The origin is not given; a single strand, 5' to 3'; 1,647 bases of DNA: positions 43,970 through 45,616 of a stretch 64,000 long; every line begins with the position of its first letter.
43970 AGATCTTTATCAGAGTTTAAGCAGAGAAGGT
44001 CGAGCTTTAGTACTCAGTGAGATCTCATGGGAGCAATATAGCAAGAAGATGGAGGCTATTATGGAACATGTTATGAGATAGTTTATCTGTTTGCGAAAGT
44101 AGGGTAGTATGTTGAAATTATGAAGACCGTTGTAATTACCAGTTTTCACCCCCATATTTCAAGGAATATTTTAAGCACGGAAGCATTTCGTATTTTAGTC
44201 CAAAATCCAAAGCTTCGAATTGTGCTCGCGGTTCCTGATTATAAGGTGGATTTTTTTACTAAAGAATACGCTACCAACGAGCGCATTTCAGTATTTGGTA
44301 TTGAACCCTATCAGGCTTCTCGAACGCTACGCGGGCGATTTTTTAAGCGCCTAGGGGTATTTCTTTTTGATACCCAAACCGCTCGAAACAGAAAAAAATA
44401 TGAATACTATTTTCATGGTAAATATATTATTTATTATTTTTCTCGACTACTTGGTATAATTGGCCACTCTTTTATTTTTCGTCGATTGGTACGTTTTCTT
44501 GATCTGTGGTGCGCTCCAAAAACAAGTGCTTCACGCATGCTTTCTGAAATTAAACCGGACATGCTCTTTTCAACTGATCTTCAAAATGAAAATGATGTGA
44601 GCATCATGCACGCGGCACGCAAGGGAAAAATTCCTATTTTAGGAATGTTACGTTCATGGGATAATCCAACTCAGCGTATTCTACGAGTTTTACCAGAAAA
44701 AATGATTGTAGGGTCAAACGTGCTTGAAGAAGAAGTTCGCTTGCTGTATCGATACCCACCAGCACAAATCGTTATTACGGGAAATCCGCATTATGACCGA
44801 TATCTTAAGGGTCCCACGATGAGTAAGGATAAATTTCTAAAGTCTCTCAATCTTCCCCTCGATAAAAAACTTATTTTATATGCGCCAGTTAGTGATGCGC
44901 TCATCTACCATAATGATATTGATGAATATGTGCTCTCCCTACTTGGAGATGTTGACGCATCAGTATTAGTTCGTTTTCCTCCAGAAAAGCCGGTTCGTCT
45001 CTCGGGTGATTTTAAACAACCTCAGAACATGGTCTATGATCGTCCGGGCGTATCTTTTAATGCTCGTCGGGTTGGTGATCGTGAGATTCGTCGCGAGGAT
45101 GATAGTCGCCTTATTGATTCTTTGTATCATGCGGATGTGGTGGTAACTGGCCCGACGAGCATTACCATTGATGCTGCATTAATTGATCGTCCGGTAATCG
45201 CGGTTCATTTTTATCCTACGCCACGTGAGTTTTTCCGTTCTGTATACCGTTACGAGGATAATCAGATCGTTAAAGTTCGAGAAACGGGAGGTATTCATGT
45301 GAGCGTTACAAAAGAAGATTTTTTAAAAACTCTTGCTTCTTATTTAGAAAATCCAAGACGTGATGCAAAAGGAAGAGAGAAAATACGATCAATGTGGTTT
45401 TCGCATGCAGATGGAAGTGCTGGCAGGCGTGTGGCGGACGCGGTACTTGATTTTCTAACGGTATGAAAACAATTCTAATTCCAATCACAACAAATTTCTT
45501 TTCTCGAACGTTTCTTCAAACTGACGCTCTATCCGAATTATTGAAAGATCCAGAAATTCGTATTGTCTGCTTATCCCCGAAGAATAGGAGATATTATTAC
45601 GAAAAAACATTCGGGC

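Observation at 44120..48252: Three tandem TagF-like (Glyphos_transf) paralogs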

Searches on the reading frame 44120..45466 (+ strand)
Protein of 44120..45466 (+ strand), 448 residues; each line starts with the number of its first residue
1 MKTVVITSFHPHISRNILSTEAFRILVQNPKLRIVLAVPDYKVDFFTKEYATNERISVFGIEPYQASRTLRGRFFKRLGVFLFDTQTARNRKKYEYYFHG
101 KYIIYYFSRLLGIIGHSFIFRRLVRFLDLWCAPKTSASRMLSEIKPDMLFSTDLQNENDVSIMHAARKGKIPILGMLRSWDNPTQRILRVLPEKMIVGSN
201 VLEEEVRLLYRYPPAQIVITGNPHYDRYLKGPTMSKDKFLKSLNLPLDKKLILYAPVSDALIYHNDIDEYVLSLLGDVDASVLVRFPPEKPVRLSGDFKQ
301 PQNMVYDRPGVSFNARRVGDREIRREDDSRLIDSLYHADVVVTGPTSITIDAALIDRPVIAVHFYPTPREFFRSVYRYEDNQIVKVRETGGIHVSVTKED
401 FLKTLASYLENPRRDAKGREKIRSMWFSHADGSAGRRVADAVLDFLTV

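Call 3: search_protein_families(library=pfam, proteins=[window:44120-45466:+], max_evalue=0.01)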
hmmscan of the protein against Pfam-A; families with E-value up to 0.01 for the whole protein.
window:44120-45466:+ (448 aa): 1 family
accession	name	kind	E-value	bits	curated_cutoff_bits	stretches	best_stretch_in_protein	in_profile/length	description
PF04464.20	Glyphos_transf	-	5.1e-15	55.7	22.1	1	194-443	137-366/367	CDP-Glycerol:Poly(glycerophosphate) glycerophosphotransferase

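Call 13: search_solved_structures(query=window:44120-45466:+, max_evalue=1, show_alignments=2)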
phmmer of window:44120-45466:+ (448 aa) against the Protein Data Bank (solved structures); distinct sequences matched with E-value up to 1: 0.

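Call 14: find_homologous_proteins(query=window:44120-45466:+, max_evalue=0.001)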
Query window:44120-45466:+ (448 aa): 161 proteins with E <= 0.001 among 8000 candidates; the best 120 are listed.
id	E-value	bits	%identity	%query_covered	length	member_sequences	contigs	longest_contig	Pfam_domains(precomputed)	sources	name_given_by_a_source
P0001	0.0e+0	1011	100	100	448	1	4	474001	PF04464.21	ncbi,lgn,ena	-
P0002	1.3e-158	547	54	99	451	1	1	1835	PF04464.21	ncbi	-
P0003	1.7e-157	543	53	100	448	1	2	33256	PF04464.21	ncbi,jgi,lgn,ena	-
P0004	1.9e-157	543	52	99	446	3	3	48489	PF04464.21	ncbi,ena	-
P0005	2.8e-157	542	56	100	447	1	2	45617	PF04464.21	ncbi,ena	-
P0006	1.1e-156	540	52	99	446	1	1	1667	PF04464.21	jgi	-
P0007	2.1e-156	539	54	99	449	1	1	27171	PF04464.21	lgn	-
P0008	2.2e-153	529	52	100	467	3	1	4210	PF04464.21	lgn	-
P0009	5.0e-153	528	52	100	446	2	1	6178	PF04464.21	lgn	-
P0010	5.6e-153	528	55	100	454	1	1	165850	PF04464.21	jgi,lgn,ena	-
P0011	1.0e-152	527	52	100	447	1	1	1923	PF04464.21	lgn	-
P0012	7.1e-152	524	54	100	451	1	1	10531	PF04464.21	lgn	-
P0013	1.6e-151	523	52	100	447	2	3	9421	PF04464.21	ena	-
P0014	1.7e-151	523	53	100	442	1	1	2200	PF04464.21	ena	-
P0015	8.8e-151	521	52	100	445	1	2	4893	PF04464.21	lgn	-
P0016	8.3e-150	518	52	100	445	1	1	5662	PF04464.21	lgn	-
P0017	3.7e-149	515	55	96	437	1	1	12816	PF04464.21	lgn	-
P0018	3.7e-149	515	52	100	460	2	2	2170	PF04464.21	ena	-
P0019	3.8e-149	515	51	100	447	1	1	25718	PF04464.21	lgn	-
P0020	8.5e-149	514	52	100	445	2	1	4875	PF04464.21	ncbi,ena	ncbi:MAG: CDP-glycerol glycerophosphotransferase family protein [Patescibacteria group bacterium]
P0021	1.9e-148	513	52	100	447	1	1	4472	PF04464.21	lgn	-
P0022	1.9e-148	513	51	100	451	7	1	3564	PF04464.21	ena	-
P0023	1.4e-147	510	51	97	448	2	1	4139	PF04464.21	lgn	-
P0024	1.8e-147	510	55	96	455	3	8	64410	PF04464.21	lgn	-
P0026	3.3e-147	509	52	100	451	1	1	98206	PF04464.21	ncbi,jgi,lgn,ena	-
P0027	3.7e-147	509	55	96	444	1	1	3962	PF04464.21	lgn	-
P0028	5.3e-146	505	49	100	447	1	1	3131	PF04464.21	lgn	-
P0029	1.1e-145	504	50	100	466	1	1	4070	PF04464.21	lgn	-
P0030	2.7e-145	503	52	100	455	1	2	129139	PF04464.21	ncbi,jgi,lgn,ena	-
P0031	5.7e-145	502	51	100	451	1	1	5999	PF04464.21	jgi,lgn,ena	-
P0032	6.9e-145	501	49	99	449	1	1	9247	PF04464.21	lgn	-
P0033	4.7e-144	499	51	100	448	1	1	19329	PF13439.13,PF04464.21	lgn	-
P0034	5.0e-144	498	51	99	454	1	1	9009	PF04464.21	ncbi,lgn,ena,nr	ncbi:MAG: hypothetical protein G01um101472_521 [Parcubacteria group bacterium Gr01-1014_72]|nr:MAG: 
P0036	7.8e-144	498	50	100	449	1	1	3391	PF04464.21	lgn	-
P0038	1.0e-142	494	50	100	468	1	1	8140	PF04464.21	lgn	-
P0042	1.3e-141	491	49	99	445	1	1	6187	PF04464.21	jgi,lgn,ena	-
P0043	1.6e-141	490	49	100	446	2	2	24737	PF04464.21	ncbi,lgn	ncbi:MAG: CDP-glycerol glycerophosphotransferase family protein [Patescibacteria group bacterium]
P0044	4.7e-141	489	52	93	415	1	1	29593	PF04464.21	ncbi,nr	ncbi:CDP-glycerol glycerophosphotransferase family protein [Candidatus Parcubacteria bacterium]|nr:C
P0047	7.9e-141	488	51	99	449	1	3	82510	PF04464.21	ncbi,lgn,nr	ncbi:MAG: CDP-glycerol glycerophosphotransferase family protein [Candidatus Vogelbacteria bacterium]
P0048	1.7e-140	487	51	100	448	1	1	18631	PF04464.21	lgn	-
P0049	5.5e-140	485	51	100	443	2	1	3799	PF04464.21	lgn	-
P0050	8.1e-140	485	48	99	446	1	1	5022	PF04464.21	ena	-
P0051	1.0e-139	484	49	99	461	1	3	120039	PF04464.21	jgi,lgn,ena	-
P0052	1.4e-139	484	50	99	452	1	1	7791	PF04464.21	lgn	-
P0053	2.3e-139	483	48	99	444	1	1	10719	PF04464.21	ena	-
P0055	1.1e-138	481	49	99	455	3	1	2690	PF04464.21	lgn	-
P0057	4.8e-137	475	48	100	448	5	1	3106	PF04464.21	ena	-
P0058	7.8e-137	475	50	99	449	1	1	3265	PF04464.21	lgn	-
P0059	1.1e-136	474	48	100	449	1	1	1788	PF04464.21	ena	-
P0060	2.0e-136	473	47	99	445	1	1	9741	PF04464.21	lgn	-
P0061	2.0e-136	473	48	99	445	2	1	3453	PF04464.21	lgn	-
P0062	3.4e-136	473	48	100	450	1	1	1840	PF04464.21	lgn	-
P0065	1.2e-135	471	49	100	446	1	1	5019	PF04464.21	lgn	-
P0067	9.5e-135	468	48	100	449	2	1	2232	PF04464.21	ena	-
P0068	7.5e-134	465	46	100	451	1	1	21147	PF04464.21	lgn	-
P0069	5.7e-133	462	48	98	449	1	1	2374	PF04464.21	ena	-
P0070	7.3e-132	458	48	100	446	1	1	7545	PF04464.21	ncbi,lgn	-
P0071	1.5e-131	457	48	100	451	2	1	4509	PF04464.21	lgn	-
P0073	4.2e-129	449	48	99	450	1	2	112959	PF04464.21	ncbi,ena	-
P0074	9.5e-129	448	45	100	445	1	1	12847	PF04464.21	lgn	-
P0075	1.3e-128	448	45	99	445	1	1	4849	PF04464.21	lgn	-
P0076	1.1e-127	445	48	93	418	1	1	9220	PF04464.21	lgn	-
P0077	2.1e-127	444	47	99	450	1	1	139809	PF04464.21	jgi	jgi:hypothetical protein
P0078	5.9e-127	442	46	100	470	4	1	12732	PF04464.21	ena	-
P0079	2.1e-126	440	45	99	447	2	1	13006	PF04464.21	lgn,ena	-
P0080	2.9e-125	437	44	100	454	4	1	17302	PF04464.21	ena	-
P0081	1.1e-124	435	45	99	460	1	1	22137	PF04464.21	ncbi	-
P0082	1.7e-124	434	46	100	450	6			PF04464.21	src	-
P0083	2.8e-124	433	45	100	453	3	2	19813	PF04464.21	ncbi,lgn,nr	ncbi:MAG: CDP-glycerol glycerophosphotransferase family protein [bacterium]|nr:CDP-glycerol glycerop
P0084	3.2e-124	433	44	100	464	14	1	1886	PF04464.21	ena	-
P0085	3.7e-124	433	46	100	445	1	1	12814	PF04464.21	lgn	-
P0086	1.6e-123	431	45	100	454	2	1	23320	PF04464.21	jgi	-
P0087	2.0e-123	431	44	100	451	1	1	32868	PF04464.21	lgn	-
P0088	2.0e-123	431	45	99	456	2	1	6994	PF04464.21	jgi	-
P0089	3.1e-123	430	45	99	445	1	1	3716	PF04464.21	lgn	-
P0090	3.1e-123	430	43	99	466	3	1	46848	PF04464.21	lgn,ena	-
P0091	7.4e-123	429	46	99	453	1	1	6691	PF04464.21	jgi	-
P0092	1.1e-122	428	45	100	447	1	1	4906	PF04464.21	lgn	-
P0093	1.9e-122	427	45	99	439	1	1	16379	PF04464.21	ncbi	-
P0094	2.4e-122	427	48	86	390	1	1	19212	PF04464.21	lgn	-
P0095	1.1e-121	425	45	98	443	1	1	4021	PF04464.21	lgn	-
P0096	3.0e-120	420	42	100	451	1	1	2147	PF04464.21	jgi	jgi:CDP-glycerol glycerophosphotransferase (TagB/SpsB family)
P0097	5.1e-120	419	45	100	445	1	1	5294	PF04464.21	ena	-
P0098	3.6e-118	413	44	100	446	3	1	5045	PF04464.21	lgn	-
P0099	1.8e-117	411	43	100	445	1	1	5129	PF04464.21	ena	-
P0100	2.1e-117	411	43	99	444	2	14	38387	PF04464.21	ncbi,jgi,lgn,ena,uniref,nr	ncbi:hypothetical protein A3B18_03395 [Candidatus Giovannonibacteria bacterium RIFCSPLOWO2_01_FULL_4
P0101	4.8e-117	410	44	100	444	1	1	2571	PF04464.21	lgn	-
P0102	2.9e-116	407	43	99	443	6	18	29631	PF04464.21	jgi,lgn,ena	-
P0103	1.5e-114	401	43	99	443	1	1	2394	PF04464.21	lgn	-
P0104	4.2e-114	400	43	99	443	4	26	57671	PF04464.21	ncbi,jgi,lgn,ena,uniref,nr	ncbi:hypothetical protein A3E06_03450 [Candidatus Giovannonibacteria bacterium RIFCSPHIGHO2_12_FULL_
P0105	5.2e-114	400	44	99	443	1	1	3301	PF04464.21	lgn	-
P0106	1.3e-113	398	43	99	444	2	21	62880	PF04464.21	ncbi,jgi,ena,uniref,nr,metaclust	ncbi:hypothetical protein A3I27_02465 [Candidatus Giovannonibacteria bacterium RIFCSPLOWO2_02_FULL_4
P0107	2.7e-113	397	43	99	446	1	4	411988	PF04464.21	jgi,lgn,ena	-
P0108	4.1e-112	393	41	99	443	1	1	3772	PF04464.21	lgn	-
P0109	1.1e-111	392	42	100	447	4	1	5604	PF04464.21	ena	-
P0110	2.0e-111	391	51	74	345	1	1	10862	PF04464.21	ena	-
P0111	1.5e-110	388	41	100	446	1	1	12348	PF04464.21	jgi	jgi:hypothetical protein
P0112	3.3e-110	387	53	73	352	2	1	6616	PF04464.21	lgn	-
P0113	1.4e-103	365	42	100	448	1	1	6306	PF04464.21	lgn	-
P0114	3.7e-102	361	40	100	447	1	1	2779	PF04464.21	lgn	-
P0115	8.2e-101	356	56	60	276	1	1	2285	PF04464.21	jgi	-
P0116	6.0e-98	347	39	100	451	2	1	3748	PF04464.21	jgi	-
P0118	1.7e-97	345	40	99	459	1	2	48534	PF04464.21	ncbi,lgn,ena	-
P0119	2.1e-96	342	40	99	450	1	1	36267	PF04464.21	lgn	-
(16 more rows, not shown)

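Call 15: search_protein_families(library=ncbifam, proteins=[window:44120-45466:+], max_evalue=0.01)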
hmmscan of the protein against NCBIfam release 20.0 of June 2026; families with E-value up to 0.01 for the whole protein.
window:44120-45466:+ (448 aa): 3 families
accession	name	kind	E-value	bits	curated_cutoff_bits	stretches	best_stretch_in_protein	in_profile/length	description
NF046086.1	BFO_1060_trans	domain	1.8e-10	40.5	200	1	207-269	120-182/365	BFO_1060 family glycosyltransferase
NF041712.1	techglyph_taseTarF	equivalog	0.0041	16.2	550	0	215-257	176-220/388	teichoic acid glycerol-phosphate transferase TarF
NF041711.1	TagprimaseTarB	equivalog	0.0079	15.5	500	0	334-362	264-292/362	teichoic acid glycerol-phosphate primase TarB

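Call 20: search_solved_structures(query=A1, max_evalue=10, show_alignments=3)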
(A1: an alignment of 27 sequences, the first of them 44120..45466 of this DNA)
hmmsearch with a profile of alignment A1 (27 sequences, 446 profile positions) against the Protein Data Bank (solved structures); distinct sequences matched with E-value up to 10: 3.
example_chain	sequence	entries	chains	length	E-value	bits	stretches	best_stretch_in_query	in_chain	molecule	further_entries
8qoy_A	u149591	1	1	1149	0.0055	18.4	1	204-272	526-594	TagF-like capsule polymerase Cps3D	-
2h2w_A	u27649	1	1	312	0.83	11.2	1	205-230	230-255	Homoserine O-succinyltransferase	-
1qxn_A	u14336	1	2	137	1.4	10.5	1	214-255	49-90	sulfide dehydrogenase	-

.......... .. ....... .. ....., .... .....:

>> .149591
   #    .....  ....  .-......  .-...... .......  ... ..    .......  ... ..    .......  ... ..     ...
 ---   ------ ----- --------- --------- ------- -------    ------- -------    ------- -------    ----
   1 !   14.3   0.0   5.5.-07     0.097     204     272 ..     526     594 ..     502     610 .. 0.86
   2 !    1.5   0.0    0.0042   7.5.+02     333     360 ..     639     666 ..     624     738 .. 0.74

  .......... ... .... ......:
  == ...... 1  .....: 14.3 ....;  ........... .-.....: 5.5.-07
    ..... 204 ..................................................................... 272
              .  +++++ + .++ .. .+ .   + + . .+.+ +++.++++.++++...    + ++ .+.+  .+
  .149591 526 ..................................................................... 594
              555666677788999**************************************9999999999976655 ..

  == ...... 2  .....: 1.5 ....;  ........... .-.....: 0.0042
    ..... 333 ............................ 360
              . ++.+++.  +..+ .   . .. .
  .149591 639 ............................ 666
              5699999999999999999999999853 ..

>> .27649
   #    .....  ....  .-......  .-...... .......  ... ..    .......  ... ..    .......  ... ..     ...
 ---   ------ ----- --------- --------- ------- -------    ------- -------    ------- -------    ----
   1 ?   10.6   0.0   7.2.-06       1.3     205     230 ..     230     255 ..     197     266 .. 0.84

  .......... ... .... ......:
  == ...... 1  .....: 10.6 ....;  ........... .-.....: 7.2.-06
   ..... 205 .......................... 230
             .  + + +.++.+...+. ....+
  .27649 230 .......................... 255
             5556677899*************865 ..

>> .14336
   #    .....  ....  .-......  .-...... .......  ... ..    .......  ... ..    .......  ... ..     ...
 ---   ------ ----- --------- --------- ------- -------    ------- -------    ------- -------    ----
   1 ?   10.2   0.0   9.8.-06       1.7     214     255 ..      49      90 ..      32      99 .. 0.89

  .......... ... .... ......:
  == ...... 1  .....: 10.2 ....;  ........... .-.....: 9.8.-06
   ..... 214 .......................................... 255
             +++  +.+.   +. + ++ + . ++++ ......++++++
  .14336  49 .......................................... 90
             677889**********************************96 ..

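Call 22: find_encoding_contigs(protein=P0001, flank=10000, max_places=3)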
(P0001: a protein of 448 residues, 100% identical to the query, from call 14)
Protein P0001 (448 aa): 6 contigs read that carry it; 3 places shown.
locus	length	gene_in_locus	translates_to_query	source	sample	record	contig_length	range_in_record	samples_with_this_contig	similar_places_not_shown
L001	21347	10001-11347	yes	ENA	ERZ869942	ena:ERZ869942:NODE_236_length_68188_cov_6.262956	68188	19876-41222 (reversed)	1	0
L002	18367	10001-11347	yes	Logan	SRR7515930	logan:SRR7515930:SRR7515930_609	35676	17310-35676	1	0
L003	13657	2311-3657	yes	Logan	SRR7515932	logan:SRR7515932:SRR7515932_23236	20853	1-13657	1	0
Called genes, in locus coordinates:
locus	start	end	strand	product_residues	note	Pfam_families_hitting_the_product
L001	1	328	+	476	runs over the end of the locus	PF00932:LTD (weak), PF00801:PKD, PF18911:PKD_4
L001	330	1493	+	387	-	PF13439:Glyco_transf_4, PF13579:Glyco_trans_4_4 (weak), PF20706:GT4-conflict (weak), PF00534:Glycos_transf_1, PF13692:Glyco_trans_1_4, PF13524:Glyco_trans_1_2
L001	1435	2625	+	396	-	PF13439:Glyco_transf_4, PF13579:Glyco_trans_4_4, PF20706:GT4-conflict, PF00534:Glycos_transf_1, PF13692:Glyco_trans_1_4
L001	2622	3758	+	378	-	PF13439:Glyco_transf_4, PF20706:GT4-conflict, PF00534:Glycos_transf_1, PF13692:Glyco_trans_1_4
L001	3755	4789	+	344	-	PF00534:Glycos_transf_1, PF13692:Glyco_trans_1_4, PF13524:Glyco_trans_1_2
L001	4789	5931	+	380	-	PF13439:Glyco_transf_4 (weak), PF00534:Glycos_transf_1, PF13692:Glyco_trans_1_4, PF13524:Glyco_trans_1_2 (weak)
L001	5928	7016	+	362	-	PF13439:Glyco_transf_4, PF20706:GT4-conflict, PF00534:Glycos_transf_1, PF13692:Glyco_trans_1_4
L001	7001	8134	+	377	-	PF01075:Glyco_transf_9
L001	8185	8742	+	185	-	PF08241:Methyltransf_11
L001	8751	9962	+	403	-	PF13439:Glyco_transf_4 (weak), PF20706:GT4-conflict, PF00534:Glycos_transf_1, PF13692:Glyco_trans_1_4, PF13524:Glyco_trans_1_2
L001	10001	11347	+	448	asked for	PF04464:Glyphos_transf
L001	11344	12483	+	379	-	-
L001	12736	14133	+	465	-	-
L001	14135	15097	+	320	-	PF00535:Glycos_transf_2, PF10111:Glyco_tranf_2_2 (weak)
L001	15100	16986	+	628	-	PF13522:GATase_6, PF12481:DUF3700 (weak), PF13537:GATase_7, PF00733:Asn_synthase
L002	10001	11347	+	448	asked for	PF04464:Glyphos_transf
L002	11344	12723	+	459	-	PF04464:Glyphos_transf (weak)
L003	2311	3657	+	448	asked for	PF04464:Glyphos_transf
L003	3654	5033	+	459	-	PF04464:Glyphos_transf (weak)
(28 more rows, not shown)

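Call 23: find_encoding_contigs(protein=P0010, flank=10000, max_places=1)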
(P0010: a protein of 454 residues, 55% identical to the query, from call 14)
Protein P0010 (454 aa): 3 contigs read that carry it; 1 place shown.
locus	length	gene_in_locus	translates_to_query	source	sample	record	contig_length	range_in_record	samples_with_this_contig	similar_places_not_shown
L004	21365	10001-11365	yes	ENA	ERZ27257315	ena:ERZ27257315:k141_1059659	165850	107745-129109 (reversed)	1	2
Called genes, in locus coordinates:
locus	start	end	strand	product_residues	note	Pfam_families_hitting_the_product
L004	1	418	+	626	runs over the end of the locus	PF01935:DUF87 (faint), PF02534:T4SS-DNA_transf, PF10412:TrwB_AAD_bind, PF12696:TraG-D_C (weak)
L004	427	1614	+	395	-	PF13439:Glyco_transf_4, PF13579:Glyco_trans_4_4 (weak), PF00534:Glycos_transf_1, PF13692:Glyco_trans_1_4, PF13524:Glyco_trans_1_2, PF20706:GT4-conflict (weak)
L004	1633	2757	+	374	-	PF13439:Glyco_transf_4, PF13579:Glyco_trans_4_4, PF00534:Glycos_transf_1, PF13692:Glyco_trans_1_4, PF13524:Glyco_trans_1_2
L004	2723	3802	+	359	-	PF13439:Glyco_transf_4 (faint), PF20706:GT4-conflict (weak), PF00534:Glycos_transf_1, PF13692:Glyco_trans_1_4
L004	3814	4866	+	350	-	PF00534:Glycos_transf_1, PF13692:Glyco_trans_1_4, PF13524:Glyco_trans_1_2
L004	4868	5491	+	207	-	PF13489:Methyltransf_23 (weak), PF08242:Methyltransf_12 (faint), PF08241:Methyltransf_11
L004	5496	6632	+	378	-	PF13439:Glyco_transf_4 (weak), PF00534:Glycos_transf_1, PF13692:Glyco_trans_1_4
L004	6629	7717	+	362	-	PF13439:Glyco_transf_4 (weak), PF20706:GT4-conflict (weak), PF00534:Glycos_transf_1, PF13692:Glyco_trans_1_4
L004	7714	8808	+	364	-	PF13439:Glyco_transf_4, PF20706:GT4-conflict, PF00534:Glycos_transf_1, PF13692:Glyco_trans_1_4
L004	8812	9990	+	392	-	PF13439:Glyco_transf_4, PF13579:Glyco_trans_4_4 (faint), PF20706:GT4-conflict, PF00534:Glycos_transf_1, PF13692:Glyco_trans_1_4, PF13524:Glyco_trans_1_2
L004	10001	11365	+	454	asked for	PF04464:Glyphos_transf (faint)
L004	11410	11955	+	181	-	PF08241:Methyltransf_11 (weak)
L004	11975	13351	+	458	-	PF04464:Glyphos_transf (faint)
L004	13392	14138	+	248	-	PF13489:Methyltransf_23, PF08241:Methyltransf_11, PF13649:Methyltransf_25 (weak)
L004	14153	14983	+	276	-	PF05148:Methyltransf_8 (faint), PF08241:Methyltransf_11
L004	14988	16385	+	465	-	PF04464:Glyphos_transf (weak)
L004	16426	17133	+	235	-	PF13489:Methyltransf_23, PF08241:Methyltransf_11, PF08242:Methyltransf_12 (weak), PF13649:Methyltransf_25 (weak), PF13847:Methyltransf_31 (weak)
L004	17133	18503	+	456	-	PF01943:Polysacc_synt, PF13440:Polysacc_synt_3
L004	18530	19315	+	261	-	PF01209:Ubie_methyltran, PF05175:MTS, PF02353:CMAS, PF08003:Methyltransf_9, PF13489:Methyltransf_23, PF06325:PrmA, PF13847:Methyltransf_31, PF08241:Methyltransf_11, +4 more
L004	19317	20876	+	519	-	PF03102:NeuB, PF07385:Lyx_isomer (faint), PF07883:Cupin_2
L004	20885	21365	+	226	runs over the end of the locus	PF00702:Hydrolase, PF13419:HAD_2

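Call 24: find_encoding_contigs(protein=P0107, flank=10000, max_places=1)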
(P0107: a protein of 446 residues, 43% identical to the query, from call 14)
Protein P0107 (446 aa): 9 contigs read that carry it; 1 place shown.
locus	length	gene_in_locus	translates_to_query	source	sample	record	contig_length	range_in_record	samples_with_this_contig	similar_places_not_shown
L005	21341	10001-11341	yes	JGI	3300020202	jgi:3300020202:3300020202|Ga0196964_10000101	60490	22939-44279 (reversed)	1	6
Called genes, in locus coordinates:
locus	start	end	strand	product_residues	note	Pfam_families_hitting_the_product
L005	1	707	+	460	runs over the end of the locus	PF01943:Polysacc_synt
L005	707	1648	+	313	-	PF01073:3Beta_HSD, PF01370:Epimerase, PF02719:Polysacc_synt_2, PF04321:RmlD_sub_bind, PF05368:NmrA (weak), PF07993:NAD_binding_4 (weak), PF16363:GDP_Man_Dehyd, PF13460:NAD_binding_10 (weak), +2 more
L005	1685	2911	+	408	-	PF01041:DegT_DnrJ_EryC1, PF01212:Beta_elim_lyase (weak), PF01053:Cys_Met_Meta_PP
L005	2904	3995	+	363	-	PF01073:3Beta_HSD, PF01370:Epimerase, PF02719:Polysacc_synt_2, PF04321:RmlD_sub_bind, PF07993:NAD_binding_4, PF16363:GDP_Man_Dehyd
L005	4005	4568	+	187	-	PF00908:dTDP_sugar_isom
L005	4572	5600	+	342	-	PF00535:Glycos_transf_2 (weak)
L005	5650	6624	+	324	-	PF01135:PCMT, PF05050:Methyltransf_21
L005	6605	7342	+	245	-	PF13489:Methyltransf_23, PF08241:Methyltransf_11, PF13649:Methyltransf_25 (weak)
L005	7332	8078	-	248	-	-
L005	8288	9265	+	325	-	-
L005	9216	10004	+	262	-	PF13489:Methyltransf_23, PF08241:Methyltransf_11, PF08242:Methyltransf_12 (faint), PF13649:Methyltransf_25 (weak)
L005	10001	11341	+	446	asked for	PF04464:Glyphos_transf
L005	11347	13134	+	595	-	PF02543:Carbam_trans_N, PF16861:Carbam_trans_C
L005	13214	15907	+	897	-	PF04464:Glyphos_transf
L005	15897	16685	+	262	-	PF05148:Methyltransf_8, PF13489:Methyltransf_23, PF08241:Methyltransf_11, PF13649:Methyltransf_25 (weak), PF08242:Methyltransf_12, PF13847:Methyltransf_31 (weak)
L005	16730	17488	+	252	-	PF02348:CTP_transf_3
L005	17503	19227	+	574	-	PF00571:CBS (weak), PF03721:UDPG_MGDP_dh_N, PF00984:UDPG_MGDP_dh, PF03720:UDPG_MGDP_dh_C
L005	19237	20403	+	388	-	-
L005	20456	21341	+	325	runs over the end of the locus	PF03102:NeuB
